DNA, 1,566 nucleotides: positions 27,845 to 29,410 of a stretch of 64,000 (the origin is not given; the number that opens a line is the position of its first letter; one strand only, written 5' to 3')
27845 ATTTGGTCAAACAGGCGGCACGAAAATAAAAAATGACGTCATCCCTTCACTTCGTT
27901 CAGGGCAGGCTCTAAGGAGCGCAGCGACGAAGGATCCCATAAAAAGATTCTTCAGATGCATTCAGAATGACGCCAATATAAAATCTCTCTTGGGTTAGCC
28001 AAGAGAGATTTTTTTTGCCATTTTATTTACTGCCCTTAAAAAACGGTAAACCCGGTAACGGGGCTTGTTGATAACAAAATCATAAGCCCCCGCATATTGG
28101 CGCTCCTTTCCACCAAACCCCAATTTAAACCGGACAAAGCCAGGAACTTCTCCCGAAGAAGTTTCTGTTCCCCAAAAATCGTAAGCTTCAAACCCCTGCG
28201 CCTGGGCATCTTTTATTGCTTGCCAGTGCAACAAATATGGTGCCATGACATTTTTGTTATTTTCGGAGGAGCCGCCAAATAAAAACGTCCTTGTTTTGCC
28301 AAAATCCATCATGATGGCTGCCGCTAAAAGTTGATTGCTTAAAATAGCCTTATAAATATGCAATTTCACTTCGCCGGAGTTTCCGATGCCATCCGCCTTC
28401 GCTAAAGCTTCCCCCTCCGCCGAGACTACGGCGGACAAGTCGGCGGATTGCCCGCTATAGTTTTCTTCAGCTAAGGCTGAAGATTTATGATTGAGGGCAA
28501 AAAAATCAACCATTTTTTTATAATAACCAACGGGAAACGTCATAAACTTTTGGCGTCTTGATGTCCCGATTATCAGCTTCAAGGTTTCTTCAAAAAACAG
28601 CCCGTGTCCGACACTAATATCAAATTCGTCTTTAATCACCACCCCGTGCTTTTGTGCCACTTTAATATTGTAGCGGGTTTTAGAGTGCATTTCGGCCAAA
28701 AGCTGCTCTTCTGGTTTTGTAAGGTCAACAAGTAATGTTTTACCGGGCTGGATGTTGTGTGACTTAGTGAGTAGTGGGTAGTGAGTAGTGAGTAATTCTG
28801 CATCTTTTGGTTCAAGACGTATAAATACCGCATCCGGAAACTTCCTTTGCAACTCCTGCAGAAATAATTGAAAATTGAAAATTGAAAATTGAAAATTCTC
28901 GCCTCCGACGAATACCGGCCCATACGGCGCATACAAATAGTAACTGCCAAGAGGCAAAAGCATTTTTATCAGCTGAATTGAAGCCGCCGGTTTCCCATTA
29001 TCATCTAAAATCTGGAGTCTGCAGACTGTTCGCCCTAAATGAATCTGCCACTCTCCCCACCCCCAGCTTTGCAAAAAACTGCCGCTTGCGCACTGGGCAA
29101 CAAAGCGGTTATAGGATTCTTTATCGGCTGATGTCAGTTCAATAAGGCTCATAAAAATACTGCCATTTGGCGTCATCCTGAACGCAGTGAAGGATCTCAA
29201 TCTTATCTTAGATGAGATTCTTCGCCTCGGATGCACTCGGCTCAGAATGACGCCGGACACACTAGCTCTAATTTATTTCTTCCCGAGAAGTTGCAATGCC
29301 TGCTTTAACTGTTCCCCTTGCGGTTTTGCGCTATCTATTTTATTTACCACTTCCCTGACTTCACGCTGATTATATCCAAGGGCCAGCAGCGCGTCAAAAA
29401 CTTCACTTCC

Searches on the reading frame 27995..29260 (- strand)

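Call 52: search_protein_families(library=pfam, proteins=[window:27995-29260:-], max_evalue=0.001)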
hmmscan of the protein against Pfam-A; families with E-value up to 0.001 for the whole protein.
window:27995-29260:- (421 aa): 2 families
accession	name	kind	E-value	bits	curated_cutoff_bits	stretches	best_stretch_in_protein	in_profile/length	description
PF02388.22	FemAB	-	5.7e-37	127.9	24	3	310-408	306-404/406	FemAB family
PF13480.13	Acetyltransf_6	-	1.1e-06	29.3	22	1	299-364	71-136/143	Acetyltransferase (GNAT) domain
